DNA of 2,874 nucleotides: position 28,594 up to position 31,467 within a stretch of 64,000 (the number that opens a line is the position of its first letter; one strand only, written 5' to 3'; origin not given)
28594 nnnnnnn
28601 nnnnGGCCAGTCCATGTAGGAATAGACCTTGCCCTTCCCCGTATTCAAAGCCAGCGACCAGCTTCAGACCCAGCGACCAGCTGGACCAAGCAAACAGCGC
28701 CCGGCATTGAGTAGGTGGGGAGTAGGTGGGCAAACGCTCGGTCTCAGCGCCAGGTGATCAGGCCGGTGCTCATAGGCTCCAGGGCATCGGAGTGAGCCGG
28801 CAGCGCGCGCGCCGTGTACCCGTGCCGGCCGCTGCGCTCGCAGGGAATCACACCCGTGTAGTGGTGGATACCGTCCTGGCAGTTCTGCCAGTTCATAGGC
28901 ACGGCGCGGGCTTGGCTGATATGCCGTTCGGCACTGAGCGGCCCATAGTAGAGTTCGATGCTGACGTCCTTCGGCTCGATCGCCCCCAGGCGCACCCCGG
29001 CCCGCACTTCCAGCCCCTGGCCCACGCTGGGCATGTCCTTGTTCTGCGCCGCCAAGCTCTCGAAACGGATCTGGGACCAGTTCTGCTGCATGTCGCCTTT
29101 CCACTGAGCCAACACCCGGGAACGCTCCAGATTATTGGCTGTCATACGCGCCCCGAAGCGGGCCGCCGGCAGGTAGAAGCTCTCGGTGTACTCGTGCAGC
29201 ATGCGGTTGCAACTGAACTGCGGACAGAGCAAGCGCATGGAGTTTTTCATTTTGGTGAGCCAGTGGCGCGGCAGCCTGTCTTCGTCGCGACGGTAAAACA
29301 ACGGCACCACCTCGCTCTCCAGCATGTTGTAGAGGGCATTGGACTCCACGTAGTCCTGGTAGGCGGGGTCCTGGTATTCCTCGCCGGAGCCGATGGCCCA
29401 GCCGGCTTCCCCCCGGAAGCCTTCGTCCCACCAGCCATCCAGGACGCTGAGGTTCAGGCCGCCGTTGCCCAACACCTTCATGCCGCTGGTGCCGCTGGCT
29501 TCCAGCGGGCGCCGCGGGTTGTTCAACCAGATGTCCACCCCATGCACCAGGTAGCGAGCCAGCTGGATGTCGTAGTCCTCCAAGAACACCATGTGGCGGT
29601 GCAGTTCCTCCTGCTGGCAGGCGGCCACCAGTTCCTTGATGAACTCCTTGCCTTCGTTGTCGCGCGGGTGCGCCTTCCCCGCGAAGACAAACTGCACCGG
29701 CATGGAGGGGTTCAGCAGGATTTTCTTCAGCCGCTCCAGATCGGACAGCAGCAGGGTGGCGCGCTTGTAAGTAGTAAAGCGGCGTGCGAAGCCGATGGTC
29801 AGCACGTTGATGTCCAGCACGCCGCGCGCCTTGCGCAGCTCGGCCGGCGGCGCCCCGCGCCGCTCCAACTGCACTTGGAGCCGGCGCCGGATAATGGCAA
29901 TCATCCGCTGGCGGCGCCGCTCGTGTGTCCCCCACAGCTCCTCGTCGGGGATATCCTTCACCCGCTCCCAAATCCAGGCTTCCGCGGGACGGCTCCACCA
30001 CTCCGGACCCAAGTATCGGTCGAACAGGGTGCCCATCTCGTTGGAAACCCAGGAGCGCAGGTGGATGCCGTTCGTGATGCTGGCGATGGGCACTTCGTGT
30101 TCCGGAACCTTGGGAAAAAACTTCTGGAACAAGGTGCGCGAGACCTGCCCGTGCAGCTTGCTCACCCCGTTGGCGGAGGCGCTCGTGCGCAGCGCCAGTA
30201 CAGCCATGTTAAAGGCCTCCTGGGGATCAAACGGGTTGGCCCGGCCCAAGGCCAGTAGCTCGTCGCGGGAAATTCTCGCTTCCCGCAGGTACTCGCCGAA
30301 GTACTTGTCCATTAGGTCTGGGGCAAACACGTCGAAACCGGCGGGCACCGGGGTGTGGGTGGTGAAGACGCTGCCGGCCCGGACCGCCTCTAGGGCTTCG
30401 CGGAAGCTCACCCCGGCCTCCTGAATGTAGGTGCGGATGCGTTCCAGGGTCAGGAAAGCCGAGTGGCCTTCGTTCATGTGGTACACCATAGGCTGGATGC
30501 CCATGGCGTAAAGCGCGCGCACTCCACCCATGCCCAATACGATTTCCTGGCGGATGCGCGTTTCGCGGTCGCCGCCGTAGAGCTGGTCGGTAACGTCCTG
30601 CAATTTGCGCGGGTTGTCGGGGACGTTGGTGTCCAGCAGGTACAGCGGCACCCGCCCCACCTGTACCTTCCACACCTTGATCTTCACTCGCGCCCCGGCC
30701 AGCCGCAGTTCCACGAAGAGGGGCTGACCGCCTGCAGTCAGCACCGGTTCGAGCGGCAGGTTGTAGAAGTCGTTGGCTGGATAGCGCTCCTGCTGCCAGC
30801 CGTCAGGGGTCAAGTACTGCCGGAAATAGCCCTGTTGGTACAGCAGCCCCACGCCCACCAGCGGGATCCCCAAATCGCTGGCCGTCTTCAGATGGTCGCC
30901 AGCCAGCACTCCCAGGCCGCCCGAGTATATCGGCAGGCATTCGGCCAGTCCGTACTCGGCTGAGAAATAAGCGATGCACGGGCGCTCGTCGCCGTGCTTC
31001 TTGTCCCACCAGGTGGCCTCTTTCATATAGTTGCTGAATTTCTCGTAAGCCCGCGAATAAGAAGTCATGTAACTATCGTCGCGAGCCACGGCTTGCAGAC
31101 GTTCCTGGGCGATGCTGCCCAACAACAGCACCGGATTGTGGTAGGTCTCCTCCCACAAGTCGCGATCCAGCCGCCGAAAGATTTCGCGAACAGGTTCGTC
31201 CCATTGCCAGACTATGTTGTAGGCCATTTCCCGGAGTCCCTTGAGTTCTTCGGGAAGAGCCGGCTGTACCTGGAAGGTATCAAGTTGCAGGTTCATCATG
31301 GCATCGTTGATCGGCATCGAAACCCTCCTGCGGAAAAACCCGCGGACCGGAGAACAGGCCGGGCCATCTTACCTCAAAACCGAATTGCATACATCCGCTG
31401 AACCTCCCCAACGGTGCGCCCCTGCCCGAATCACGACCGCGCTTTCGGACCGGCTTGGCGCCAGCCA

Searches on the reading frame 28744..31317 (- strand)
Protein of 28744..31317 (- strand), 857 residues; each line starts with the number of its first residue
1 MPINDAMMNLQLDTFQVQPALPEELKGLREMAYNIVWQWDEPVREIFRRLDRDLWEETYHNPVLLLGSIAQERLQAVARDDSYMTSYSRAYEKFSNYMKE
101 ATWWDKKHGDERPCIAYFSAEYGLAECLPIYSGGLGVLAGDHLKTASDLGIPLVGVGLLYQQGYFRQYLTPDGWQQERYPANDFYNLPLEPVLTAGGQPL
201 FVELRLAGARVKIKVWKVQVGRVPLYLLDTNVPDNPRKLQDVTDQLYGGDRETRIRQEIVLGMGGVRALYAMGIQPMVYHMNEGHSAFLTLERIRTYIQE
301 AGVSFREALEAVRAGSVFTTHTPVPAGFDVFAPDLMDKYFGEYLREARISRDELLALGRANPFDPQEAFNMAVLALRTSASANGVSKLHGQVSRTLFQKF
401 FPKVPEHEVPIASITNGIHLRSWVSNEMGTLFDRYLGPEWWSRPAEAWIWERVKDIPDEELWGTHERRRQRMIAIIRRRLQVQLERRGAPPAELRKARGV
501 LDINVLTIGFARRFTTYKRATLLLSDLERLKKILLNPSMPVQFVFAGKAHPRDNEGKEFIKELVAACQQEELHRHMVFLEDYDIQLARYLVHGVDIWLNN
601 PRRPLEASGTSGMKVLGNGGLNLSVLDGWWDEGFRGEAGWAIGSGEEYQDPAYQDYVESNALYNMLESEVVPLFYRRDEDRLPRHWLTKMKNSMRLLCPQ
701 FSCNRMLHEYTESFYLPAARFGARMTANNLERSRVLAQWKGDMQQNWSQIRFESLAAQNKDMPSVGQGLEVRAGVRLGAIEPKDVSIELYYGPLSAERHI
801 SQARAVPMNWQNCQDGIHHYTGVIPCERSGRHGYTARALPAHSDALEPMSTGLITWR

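Call 97: search_protein_families(library=pfam, proteins=[window:28744-31317:-], max_evalue=0.00001)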
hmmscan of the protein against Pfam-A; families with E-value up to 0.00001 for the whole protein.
window:28744-31317:- (857 aa): 2 families
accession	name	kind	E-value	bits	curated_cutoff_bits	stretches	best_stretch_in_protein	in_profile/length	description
PF11897.13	DUF3417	-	3.6e-37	127.6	25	1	21-128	1-109/109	Protein of unknown function (DUF3417)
PF00343.26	Phosphorylase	-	3.3e-33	115.4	27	1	277-628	218-579/713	Carbohydrate phosphorylase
